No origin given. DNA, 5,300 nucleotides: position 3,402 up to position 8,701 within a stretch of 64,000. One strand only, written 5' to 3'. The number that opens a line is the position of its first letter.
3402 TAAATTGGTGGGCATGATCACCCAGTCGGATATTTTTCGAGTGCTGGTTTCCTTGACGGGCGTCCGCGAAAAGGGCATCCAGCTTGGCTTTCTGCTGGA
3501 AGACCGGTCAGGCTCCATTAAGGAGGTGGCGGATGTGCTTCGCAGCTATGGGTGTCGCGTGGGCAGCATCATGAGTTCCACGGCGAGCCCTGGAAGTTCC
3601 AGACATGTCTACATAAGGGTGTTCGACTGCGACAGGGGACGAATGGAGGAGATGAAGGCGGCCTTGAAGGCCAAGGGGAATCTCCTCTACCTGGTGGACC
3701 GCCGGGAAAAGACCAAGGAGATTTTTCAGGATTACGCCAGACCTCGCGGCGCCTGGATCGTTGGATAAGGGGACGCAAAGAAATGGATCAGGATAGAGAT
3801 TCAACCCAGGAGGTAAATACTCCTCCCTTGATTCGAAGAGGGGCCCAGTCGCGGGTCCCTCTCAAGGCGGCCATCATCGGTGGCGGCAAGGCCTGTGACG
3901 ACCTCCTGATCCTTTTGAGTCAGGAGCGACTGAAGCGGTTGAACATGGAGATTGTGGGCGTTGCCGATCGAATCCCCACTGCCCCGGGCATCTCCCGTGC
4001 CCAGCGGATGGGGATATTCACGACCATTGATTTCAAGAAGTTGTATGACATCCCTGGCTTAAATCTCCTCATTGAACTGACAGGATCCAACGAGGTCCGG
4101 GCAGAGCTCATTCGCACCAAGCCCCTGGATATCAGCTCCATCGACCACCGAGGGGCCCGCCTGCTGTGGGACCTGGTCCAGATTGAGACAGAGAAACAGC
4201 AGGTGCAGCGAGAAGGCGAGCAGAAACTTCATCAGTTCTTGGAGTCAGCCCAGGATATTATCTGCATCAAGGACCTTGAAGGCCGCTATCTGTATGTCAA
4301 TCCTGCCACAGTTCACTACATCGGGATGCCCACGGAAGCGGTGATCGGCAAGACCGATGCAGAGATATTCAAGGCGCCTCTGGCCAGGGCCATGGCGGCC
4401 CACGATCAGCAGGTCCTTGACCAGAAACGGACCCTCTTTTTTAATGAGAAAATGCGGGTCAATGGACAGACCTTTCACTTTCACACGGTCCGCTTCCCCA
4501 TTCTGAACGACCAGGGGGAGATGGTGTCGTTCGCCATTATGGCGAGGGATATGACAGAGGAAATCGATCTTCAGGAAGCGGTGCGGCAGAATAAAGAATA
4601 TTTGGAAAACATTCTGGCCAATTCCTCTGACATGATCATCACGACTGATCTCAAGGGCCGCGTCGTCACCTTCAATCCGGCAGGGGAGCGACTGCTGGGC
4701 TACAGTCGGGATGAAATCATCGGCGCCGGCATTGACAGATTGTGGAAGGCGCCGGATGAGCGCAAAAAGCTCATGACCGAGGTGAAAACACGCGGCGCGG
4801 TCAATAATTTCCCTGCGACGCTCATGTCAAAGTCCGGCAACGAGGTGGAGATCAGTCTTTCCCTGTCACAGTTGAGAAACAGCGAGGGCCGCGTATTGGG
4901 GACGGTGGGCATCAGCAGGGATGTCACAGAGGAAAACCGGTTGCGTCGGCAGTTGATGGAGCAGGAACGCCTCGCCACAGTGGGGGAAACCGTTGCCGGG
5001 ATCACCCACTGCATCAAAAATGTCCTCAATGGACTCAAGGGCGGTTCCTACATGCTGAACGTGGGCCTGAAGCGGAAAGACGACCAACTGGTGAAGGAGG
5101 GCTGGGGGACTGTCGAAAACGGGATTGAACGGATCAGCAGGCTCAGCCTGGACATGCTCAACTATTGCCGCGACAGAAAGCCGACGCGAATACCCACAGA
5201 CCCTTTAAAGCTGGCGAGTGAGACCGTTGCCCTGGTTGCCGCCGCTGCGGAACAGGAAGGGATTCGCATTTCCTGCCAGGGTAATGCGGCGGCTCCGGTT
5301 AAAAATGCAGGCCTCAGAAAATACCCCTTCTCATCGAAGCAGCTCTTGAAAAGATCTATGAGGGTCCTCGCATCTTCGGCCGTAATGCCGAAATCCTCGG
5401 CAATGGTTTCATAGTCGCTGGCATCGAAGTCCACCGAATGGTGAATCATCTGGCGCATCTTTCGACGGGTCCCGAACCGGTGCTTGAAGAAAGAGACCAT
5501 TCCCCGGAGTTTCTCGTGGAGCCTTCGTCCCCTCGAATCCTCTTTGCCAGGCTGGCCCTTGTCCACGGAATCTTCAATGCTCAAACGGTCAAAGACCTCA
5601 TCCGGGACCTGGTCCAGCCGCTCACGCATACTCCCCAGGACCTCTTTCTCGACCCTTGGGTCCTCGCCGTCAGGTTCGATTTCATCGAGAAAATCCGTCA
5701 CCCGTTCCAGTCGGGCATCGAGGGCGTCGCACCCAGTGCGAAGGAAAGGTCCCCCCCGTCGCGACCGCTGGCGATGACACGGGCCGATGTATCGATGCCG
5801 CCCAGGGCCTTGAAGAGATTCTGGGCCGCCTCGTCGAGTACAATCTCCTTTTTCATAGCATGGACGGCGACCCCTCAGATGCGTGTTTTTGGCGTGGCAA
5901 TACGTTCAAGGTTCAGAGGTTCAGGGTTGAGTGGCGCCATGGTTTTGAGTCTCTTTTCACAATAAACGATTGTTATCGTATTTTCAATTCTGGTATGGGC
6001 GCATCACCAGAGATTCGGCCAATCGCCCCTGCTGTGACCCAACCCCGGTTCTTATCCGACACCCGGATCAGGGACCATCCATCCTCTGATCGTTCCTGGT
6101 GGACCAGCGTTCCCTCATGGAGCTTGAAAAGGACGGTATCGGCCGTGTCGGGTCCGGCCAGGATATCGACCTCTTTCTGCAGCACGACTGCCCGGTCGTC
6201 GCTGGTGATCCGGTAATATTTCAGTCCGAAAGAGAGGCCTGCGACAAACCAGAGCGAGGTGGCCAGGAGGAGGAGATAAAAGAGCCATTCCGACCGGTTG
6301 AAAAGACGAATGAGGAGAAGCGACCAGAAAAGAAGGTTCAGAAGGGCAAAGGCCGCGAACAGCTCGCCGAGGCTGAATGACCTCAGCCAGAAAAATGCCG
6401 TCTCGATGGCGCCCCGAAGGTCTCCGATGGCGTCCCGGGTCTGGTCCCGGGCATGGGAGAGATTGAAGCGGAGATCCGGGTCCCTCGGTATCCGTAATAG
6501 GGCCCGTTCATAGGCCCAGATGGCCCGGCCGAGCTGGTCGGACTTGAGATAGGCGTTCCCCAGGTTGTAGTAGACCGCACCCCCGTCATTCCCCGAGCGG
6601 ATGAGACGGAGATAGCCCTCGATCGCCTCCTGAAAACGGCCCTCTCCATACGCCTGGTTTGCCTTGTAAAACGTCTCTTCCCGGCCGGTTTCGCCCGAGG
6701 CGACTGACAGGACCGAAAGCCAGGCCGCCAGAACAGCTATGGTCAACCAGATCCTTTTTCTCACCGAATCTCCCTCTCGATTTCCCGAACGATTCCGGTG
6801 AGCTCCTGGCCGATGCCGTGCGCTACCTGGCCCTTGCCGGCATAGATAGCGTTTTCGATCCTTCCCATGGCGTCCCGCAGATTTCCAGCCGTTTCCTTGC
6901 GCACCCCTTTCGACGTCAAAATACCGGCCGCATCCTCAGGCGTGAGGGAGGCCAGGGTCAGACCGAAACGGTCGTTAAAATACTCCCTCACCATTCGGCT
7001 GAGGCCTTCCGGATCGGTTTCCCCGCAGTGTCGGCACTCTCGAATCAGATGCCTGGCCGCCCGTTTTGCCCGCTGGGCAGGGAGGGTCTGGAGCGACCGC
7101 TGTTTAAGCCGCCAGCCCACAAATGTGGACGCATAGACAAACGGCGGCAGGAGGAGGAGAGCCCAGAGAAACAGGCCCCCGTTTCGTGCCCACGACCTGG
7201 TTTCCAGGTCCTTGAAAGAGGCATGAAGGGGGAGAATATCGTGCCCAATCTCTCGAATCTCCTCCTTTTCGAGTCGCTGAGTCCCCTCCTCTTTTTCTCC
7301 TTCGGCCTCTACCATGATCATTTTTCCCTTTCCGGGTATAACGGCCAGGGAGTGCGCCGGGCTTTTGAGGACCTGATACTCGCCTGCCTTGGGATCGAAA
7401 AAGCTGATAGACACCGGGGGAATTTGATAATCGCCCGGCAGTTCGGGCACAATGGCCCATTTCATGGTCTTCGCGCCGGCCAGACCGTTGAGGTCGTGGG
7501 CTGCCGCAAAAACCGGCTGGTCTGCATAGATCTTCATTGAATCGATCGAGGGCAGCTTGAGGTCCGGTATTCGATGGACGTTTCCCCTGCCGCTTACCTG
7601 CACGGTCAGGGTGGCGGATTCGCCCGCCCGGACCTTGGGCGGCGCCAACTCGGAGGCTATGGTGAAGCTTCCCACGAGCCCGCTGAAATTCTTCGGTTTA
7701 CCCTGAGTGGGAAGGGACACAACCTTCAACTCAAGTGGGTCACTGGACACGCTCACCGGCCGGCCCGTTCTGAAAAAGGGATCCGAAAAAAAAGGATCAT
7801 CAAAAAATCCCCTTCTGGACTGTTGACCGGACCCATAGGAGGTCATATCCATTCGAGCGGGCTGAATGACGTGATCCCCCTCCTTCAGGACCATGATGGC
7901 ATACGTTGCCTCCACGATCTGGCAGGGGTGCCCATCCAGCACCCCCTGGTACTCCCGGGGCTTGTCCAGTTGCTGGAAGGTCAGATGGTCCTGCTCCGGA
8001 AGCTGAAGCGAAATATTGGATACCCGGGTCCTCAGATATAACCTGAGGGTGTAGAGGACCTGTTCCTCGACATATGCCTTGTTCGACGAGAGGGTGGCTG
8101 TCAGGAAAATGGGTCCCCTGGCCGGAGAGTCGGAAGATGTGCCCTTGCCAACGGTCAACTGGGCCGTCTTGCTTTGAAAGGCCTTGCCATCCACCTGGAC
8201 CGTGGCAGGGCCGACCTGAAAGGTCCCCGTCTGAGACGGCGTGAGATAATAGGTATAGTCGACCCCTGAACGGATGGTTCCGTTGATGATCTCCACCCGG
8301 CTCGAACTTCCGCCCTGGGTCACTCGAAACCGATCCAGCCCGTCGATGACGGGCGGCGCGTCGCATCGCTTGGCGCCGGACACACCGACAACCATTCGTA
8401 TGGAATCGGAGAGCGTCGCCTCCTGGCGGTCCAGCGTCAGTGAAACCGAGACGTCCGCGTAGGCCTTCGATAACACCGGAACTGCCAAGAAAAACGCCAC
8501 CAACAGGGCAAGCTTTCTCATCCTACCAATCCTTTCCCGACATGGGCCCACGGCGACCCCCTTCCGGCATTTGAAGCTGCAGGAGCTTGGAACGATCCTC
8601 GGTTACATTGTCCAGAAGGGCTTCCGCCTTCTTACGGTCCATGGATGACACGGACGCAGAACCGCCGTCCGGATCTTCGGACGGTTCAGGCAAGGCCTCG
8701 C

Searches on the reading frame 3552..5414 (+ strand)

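Call 54: search_protein_families(library=pfam, proteins=[window:3552-5414:+], max_evalue=0.00001)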
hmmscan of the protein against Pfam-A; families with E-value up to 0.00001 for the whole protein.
window:3552-5414:+ (620 aa): 4 families
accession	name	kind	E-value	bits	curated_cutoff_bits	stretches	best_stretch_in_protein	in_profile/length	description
PF08448.16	PAS_4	-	1.8e-36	125.2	23.1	2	230-337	1-108/110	PAS fold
PF13426.13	PAS_9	-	4.3e-28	98.1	27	2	360-460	2-103/103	PAS domain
PF00989.32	PAS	-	6.1e-25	87.9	22.6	2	350-458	2-113/113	PAS fold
PF13188.13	PAS_8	-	3e-13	49.6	21.8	1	349-397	1-50/65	PAS domain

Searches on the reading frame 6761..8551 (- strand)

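Call 54: search_protein_families(library=pfam, proteins=[window:6761-8551:-], max_evalue=0.00001)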
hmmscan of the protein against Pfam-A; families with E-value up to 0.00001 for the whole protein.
window:6761-8551:- (596 aa): 1 family
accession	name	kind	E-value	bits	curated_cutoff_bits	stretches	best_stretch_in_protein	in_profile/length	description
PF13584.12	BatD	-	1e-29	103.5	24.1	2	39-134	2-92/92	BatD DUF11 like domain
